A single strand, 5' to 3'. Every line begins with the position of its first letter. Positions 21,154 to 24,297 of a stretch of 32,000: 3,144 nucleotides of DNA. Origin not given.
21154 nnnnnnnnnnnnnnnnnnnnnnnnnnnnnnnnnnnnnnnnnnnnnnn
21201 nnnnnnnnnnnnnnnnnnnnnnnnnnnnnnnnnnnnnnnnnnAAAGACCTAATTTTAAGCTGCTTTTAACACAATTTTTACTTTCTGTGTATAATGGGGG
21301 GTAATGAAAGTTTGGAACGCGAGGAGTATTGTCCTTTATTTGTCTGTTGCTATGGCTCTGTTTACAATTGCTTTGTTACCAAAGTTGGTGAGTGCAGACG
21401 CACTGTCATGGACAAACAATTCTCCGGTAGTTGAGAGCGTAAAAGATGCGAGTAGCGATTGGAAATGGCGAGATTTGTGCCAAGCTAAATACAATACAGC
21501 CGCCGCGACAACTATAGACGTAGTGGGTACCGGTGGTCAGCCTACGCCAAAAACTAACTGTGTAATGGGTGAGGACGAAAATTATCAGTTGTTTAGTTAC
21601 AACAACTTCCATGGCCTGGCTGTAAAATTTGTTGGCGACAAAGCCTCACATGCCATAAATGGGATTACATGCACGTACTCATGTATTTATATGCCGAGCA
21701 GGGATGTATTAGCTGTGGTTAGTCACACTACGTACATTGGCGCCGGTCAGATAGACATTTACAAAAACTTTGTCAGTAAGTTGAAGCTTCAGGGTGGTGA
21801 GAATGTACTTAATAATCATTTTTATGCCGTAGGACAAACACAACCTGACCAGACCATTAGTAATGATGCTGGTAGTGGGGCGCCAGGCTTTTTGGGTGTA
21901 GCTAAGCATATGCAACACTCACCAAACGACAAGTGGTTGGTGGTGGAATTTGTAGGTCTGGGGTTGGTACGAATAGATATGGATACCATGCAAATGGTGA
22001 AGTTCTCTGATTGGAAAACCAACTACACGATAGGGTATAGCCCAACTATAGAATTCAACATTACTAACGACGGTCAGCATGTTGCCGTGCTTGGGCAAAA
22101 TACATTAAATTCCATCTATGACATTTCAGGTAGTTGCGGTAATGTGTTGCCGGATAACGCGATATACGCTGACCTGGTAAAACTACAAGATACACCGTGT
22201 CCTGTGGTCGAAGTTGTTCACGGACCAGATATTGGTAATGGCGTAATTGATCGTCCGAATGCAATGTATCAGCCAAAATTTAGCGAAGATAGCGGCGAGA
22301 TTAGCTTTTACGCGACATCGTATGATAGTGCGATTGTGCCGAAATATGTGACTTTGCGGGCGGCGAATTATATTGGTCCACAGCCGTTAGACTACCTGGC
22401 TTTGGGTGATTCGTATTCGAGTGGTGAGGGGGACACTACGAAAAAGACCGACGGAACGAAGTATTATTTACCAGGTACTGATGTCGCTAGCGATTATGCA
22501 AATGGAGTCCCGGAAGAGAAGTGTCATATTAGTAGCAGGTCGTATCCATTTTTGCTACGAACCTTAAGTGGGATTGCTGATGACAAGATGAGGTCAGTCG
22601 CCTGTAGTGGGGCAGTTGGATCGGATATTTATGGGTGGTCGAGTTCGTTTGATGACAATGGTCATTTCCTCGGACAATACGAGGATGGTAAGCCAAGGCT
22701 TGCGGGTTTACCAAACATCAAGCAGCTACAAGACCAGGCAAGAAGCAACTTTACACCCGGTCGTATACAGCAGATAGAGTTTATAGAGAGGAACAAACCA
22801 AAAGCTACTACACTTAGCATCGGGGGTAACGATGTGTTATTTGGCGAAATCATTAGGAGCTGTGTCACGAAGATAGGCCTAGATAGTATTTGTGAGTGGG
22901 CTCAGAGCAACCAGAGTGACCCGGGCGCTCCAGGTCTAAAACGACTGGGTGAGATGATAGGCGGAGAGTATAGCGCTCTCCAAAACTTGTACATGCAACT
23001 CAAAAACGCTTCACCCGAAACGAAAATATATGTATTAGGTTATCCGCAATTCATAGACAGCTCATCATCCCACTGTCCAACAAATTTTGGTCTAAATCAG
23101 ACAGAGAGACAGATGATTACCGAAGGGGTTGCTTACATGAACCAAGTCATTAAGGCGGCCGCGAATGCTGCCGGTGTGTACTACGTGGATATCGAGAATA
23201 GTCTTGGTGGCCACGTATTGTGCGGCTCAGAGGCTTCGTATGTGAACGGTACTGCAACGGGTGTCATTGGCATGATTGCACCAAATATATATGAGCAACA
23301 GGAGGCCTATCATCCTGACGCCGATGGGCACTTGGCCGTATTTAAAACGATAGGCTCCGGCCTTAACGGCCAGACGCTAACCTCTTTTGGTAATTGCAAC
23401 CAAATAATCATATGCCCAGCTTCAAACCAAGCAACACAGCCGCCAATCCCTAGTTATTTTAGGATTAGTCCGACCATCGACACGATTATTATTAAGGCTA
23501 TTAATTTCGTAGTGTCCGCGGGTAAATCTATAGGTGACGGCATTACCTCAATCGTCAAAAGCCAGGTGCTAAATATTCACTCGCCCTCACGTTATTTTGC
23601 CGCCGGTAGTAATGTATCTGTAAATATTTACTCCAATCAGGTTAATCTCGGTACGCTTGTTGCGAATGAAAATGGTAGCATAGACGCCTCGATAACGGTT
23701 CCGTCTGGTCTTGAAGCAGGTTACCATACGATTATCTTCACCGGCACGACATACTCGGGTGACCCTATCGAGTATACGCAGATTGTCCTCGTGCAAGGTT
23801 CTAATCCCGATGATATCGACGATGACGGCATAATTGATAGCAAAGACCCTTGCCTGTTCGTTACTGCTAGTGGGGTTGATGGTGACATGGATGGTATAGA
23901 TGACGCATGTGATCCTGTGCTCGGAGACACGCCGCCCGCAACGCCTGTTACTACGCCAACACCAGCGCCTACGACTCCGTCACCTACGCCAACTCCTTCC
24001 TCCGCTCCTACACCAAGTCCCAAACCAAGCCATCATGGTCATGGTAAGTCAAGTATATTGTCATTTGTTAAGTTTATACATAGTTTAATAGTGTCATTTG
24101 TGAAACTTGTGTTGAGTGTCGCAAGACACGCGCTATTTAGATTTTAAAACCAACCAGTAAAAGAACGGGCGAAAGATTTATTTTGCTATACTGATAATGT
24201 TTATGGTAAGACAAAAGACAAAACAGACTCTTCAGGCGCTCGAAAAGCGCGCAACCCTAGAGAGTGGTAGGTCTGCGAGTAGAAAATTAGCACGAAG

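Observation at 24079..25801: Duplicated cassette 'large-protein C-terminal tail + promoter + small two-Cys bitopic protein'; the conserved tail may be a novel C-terminal sorting/anchoring signal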

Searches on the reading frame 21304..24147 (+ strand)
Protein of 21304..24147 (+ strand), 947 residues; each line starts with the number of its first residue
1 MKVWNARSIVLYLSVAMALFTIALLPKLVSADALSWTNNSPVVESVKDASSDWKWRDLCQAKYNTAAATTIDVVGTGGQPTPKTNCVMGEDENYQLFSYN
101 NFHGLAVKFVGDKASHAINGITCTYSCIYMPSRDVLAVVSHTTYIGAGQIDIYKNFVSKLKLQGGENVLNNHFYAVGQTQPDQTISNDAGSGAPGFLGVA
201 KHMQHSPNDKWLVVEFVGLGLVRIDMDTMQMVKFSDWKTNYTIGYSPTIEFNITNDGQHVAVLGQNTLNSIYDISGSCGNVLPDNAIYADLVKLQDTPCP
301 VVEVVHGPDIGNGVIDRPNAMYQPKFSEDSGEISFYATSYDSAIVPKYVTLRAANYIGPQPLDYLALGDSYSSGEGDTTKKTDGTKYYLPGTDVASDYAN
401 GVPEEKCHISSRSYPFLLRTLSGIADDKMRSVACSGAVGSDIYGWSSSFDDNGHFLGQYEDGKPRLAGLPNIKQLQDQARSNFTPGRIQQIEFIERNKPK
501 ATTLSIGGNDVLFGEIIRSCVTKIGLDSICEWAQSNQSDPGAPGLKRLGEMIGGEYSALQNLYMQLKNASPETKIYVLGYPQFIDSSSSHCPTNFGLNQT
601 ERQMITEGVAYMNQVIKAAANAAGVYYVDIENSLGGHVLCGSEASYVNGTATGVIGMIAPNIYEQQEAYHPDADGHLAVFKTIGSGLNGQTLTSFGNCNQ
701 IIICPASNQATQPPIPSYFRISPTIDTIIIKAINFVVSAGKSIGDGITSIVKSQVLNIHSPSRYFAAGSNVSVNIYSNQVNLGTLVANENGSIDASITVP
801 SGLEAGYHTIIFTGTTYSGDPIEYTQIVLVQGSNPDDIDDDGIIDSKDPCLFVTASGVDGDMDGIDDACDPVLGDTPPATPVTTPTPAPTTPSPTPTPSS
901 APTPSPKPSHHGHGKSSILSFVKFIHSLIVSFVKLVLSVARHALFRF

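Call 5: search_protein_families(library=pfam, proteins=[window:21304-24147:+], max_evalue=0.01)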
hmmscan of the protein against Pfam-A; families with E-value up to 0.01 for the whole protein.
window:21304-24147:+ (947 aa): 2 families
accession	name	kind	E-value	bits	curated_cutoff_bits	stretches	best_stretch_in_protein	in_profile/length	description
PF13472.12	Lipase_GDSL_2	-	2.2e-12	48.2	32.9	1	486-676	50-176/178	GDSL-like Lipase/Acylhydrolase family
PF00657.28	Lipase_GDSL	-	7e-05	23.5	23.6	1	365-682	2-207/208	GDSL-like Lipase/Acylhydrolase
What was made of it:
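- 21304..24147 (+): Large secreted or surface SGNH (GDSL) hydrolase, 947 aa. Domains in order: signal/TM helix, beta-propeller-like N domain, SGNH domain, Ig-like domain, TSP3-like Ca-binding repeats, PT linker, C-terminal helix. Pfam Lipase_GDSL_2, E 2.2e-12 (call 5).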

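Call 38: search_protein_families(library=ncbifam, proteins=[window:21304-24147:+], max_evalue=0.01)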
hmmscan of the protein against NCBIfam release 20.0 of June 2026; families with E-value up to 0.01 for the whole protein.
window:21304-24147:+ (947 aa): 2 families
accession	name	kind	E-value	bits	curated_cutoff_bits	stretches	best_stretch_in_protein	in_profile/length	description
NF045500.1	Omp28_seleno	equivalog_domain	0.0016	17.8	200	1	815-871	253-309/377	Omp28-related selenoprotein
NF047638.1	throspo3_MtsC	equivalog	0.0043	16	350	1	834-871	63-101/428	cell-cell cohesion MYXO-CTERM protein MtsC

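Call 51: search_protein_representatives(protein=window:21304-24144:+)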
Query: 947 residues. Proteins with E-value up to 0.001 (for the whole library): 3705; up to 1e-10: 1709; up to 1e-30: 1172. The best 150 are listed.
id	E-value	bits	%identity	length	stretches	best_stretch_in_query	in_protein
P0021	0.0e+00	2182.3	100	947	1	1-947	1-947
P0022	9.4e-248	841.3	57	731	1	203-933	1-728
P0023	1.6e-216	737.9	48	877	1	10-857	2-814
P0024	2.7e-194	664.4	45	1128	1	15-873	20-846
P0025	1.8e-183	628.6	42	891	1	19-943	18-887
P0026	3.0e-161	555.0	40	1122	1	2-886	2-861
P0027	1.7e-157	542.6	36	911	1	10-946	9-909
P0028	3.8e-157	541.4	40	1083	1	29-879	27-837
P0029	1.0e-152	526.8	40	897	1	12-858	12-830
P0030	1.4e-151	523.1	44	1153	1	206-890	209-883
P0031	1.3e-145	503.3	39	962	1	103-917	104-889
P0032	1.4e-144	499.9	40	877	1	16-896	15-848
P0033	3.4e-144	498.6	39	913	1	15-875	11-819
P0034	1.4e-140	486.6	39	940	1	9-878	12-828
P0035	3.1e-138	478.9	38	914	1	13-929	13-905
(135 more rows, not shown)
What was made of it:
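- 21304..24147 (+): 1172 family representatives at E<1e-30 (call 51).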

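Call 53: find_encoding_contigs(protein=P0022, flank=5000, max_places=3)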
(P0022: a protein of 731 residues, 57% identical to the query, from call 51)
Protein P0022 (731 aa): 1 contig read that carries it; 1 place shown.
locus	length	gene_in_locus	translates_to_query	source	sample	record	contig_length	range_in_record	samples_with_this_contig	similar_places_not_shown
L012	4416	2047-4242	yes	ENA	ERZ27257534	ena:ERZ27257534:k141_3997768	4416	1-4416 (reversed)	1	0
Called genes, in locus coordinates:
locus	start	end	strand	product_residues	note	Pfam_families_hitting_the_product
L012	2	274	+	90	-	?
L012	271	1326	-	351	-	-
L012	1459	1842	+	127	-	-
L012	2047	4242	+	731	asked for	PF00657:Lipase_GDSL, PF13472:Lipase_GDSL_2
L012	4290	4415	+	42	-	?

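Call 57: find_encoding_contigs(protein=P0025, flank=5000, max_places=2)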
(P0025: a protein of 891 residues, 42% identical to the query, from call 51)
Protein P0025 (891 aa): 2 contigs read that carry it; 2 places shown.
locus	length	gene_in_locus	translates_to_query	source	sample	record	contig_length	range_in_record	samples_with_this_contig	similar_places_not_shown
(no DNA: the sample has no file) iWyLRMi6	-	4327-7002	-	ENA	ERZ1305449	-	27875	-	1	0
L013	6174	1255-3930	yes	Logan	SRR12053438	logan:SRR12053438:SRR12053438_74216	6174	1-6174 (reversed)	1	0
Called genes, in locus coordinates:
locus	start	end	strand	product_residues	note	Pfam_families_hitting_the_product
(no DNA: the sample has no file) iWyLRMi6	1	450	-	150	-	?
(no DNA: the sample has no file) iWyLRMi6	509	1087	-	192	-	-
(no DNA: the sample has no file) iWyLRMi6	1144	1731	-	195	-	-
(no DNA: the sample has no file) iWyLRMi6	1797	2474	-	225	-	-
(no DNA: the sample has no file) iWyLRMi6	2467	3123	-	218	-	-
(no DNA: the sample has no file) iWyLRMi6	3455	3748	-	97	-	-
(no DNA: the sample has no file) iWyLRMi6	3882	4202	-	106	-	-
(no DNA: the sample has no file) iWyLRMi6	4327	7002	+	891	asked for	PF00657:Lipase_GDSL, PF13472:Lipase_GDSL_2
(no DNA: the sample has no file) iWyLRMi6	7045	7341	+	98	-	-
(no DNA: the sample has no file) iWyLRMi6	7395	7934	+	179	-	-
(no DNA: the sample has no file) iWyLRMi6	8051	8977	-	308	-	-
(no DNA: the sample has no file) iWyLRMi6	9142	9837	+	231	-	PF03118:RNA_pol_A_CTD (faint)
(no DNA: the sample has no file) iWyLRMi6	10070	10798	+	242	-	-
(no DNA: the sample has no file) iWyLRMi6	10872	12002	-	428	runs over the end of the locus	PF02397:Bac_transf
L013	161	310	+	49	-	-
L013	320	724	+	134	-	-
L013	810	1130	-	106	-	-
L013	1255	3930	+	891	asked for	PF00657:Lipase_GDSL, PF13472:Lipase_GDSL_2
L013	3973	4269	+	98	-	-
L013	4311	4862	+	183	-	-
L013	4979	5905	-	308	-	-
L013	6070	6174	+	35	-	?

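Call 58: find_encoding_contigs(protein=P0027, flank=5000, max_places=2)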
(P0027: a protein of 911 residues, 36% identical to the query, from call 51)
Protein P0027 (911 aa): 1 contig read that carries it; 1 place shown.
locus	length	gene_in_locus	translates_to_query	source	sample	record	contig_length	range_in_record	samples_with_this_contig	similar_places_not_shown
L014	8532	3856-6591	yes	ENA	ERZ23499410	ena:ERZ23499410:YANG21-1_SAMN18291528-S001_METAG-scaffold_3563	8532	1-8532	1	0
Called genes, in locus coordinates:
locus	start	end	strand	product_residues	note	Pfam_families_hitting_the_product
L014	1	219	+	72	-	?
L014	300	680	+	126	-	PF00072:Response_reg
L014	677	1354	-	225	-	PF00027:cNMP_binding, PF13545:HTH_Crp_2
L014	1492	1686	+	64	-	-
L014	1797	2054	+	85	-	PF04014:MazE_antitoxin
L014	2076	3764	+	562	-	PF06609:TRI12 (weak), PF07690:MFS_1, PF00083:Sugar_tr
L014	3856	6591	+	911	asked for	PF00657:Lipase_GDSL, PF13472:Lipase_GDSL_2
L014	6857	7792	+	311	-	PF01544:CorA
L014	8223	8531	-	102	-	?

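Call 66: find_related_loci(query=A5, collection=genome_contigs, flank=6000)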
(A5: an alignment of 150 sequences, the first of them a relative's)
Query A5 (947 aa) in genome_contigs; peptide patterns used: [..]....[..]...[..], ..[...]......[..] (x = any residue, [..] = any of these).
600 stretches matched a pattern (row limit reached: there are more); 46 encode a relative of the query (tblastn E <= 1e-3); 46 distinct loci.
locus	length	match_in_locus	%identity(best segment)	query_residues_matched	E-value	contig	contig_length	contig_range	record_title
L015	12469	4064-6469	38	13-837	5e-158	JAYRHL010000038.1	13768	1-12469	MAG: Candidatus Saccharimonadaceae bacterium isolate SZ_szas25bin.26 k141_1375706, whole genome shotgun sequence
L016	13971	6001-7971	36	205-891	4e-111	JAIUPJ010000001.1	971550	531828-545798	MAG: Patescibacteria group bacterium isolate SACCH1 spades-bin.103~NODE_9_length_971550_cov_10.4805, whole genome shotgu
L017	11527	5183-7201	35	203-907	1e-108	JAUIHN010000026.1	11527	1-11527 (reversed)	MAG: bacterium isolate Co_bin.21 NODE_31148_length_11527_cov_0.877281, whole genome shotgun sequence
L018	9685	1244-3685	32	6-870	5e-103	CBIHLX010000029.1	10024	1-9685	MAG TPA_asm: uncultured bacterium isolate SRR17255031_binner123_Refined_24 genome assembly, contig: ERZ27337142.787, who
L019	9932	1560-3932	32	7-845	1e-102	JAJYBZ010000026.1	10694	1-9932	MAG: bacterium isolate BP9.bin16 NODE_12735_length_10694_cov_32.461153, whole genome shotgun sequence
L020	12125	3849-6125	32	10-828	8e-103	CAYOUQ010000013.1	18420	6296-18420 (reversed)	MAG TPA_asm: uncultured Candidatus Saccharimonas sp. isolate SRP263991_co7_910 genome assembly, contig: NODE_5060_length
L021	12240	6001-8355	32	9-831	1e-101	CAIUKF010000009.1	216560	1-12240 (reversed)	uncultured bacterium isolate MJ110802A_bin-329 genome assembly, contig: bin-329:09/18, whole genome shotgun sequence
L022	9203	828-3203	31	7-853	1e-99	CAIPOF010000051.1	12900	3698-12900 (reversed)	uncultured bacterium isolate AlinenLipids_bin-6727 genome assembly, contig: bin-6727:51/71, whole genome shotgun sequenc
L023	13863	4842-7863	37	302-875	2e-97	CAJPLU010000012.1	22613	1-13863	Candidatus Saccharibacteria bacterium isolate SRR9217384-mag-bin.1 genome assembly, contig: SRR9217384-mag-bin.1_13, who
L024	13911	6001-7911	36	221-882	2e-97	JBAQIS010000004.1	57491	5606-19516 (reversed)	MAG: Candidatus Saccharimonas aalborgensis isolate MFD10512_ilm_asm_bin63 k127_146695, whole genome shotgun sequence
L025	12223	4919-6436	38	362-875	1e-96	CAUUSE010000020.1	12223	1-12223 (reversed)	MAG TPA_asm: uncultured Candidatus Saccharibacteria bacterium isolate SRR23388446_bin.40_MetaWRAP_v1.3_MAG genome assemb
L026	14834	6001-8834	39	364-875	2e-95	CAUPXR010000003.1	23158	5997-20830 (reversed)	MAG TPA_asm: uncultured Candidatus Saccharibacteria bacterium isolate ERR9968936_bin.53_MetaWRAP_v1.3_MAG genome assembl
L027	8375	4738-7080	39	362-875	9e-95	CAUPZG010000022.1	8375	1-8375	MAG TPA_asm: uncultured Candidatus Saccharibacteria bacterium isolate ERR9969047_bin.19_MetaWRAP_v1.3_MAG genome assembl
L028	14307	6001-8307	31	1-829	3e-93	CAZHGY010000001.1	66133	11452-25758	MAG TPA_asm: uncultured Candidatus Saccharimonas sp. isolate SRP192927_co4_146 genome assembly, contig: NODE_466_length_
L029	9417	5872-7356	37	362-871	4e-91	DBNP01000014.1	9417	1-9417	MAG TPA_asm: Candidatus Saccharibacteria bacterium UBA669 UBA669_contig_453, whole genome shotgun sequence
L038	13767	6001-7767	30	201-853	5e-68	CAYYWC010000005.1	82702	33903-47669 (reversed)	MAG TPA_asm: uncultured Candidatus Saccharibacteria bacterium isolate binchicken_co173_127 genome assembly, contig: NODE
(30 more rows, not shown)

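Call 85: search_protein_families(library=pfam, proteins=[L026:8670-9242:+, L026:7820-8098:+, L026:9226-9510:+, L038:8096-8461:+, L038:8552-8860:+, L013:3973-4266:+], max_evalue=0.1)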
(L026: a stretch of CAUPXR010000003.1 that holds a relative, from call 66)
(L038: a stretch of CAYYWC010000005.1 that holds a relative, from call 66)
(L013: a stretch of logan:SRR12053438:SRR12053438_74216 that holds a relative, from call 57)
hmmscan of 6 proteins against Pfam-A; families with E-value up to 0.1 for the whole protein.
L026:8670-9242:+ (191 aa): 0 families

L026:7820-8098:+ (93 aa): 1 family
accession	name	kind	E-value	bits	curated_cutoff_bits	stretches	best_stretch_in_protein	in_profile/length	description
PF19845.4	DUF6320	-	0.01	16.1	29.9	1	3-81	4-85/186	Family of unknown function (DUF6320)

L026:9226-9510:+ (95 aa): 2 families
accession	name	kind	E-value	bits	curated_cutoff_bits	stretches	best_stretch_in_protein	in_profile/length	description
PF11877.13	DUF3397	-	0.0067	17.1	25.9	1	17-93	4-83/112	Protein of unknown function (DUF3397)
PF10840.13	DUF2645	-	0.084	13.9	25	1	3-34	65-96/98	Protein of unknown function (DUF2645)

L038:8096-8461:+ (122 aa): 1 family
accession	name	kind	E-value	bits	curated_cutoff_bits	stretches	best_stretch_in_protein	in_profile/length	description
PF17402.7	DUF5408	-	0.094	13.1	25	0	15-38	9-32/63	Family of unknown function (DUF5408)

L038:8552-8860:+ (103 aa): 1 family
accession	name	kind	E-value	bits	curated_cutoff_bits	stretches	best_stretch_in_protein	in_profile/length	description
PF14219.11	DUF4328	-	0.012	15.6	27.2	1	9-75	98-163/166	Domain of unknown function (DUF4328)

L013:3973-4266:+ (98 aa): 0 families

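Call 99: list_cluster_members(proteins=[window:21304-24144:+, window:24203-24574:+, window:25457-25798:+, window:24667-25281:+, window:25835-26371:+])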
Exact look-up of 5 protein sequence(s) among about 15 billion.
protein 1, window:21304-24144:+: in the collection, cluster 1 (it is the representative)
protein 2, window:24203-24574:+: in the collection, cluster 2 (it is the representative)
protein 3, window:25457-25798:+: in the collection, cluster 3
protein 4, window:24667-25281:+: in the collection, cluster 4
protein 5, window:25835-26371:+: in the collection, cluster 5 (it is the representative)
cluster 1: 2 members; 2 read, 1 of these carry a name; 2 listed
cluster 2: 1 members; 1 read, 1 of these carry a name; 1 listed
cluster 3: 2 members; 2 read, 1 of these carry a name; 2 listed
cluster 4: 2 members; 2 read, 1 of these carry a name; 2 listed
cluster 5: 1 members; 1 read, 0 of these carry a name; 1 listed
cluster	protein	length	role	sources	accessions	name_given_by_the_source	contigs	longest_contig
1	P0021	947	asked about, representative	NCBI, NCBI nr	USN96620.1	MAG: hypothetical protein H6797_00240 [Candidatus Nomurabacteria bacterium]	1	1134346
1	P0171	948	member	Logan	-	-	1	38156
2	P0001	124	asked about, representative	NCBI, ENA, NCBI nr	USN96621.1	MAG: hypothetical protein H6797_00245 [Candidatus Nomurabacteria bacterium]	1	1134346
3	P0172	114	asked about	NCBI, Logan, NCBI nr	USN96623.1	MAG: hypothetical protein H6797_00255 [Candidatus Nomurabacteria bacterium]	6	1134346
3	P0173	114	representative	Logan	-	-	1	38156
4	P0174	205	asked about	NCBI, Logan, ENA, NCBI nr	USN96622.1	MAG: transposase [Candidatus Nomurabacteria bacterium]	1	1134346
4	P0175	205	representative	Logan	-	-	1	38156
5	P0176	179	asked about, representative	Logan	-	-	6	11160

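Call 100: find_encoding_contigs(protein=P0171, flank=6000, max_places=2)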
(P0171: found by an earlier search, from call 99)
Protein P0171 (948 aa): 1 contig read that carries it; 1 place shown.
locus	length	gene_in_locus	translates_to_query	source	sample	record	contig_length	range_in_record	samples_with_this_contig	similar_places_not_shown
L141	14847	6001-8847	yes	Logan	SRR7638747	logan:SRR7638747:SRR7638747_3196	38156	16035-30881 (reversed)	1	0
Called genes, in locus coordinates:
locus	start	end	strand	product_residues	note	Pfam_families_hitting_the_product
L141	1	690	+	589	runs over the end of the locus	PF00549:Ligase_CoA, PF13607:Succ_CoA_lig (weak), PF00285:Citrate_synt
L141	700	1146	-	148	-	PF13673:Acetyltransf_10 (weak), PF00583:Acetyltransf_1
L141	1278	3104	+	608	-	PF13522:GATase_6, PF13537:GATase_7, PF01380:SIS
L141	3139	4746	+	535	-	-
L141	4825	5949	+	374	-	-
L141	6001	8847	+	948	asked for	PF00657:Lipase_GDSL (faint), PF13472:Lipase_GDSL_2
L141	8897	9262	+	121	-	-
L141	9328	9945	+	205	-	PF01797:Y1_Tnp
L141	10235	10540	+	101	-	-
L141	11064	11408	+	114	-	-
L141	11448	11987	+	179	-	-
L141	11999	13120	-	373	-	PF13439:Glyco_transf_4, PF20706:GT4-conflict (weak), PF00534:Glycos_transf_1, PF13692:Glyco_trans_1_4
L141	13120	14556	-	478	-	PF13727:CoA_binding_3, PF02397:Bac_transf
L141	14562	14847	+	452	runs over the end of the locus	PF04932:Wzy_C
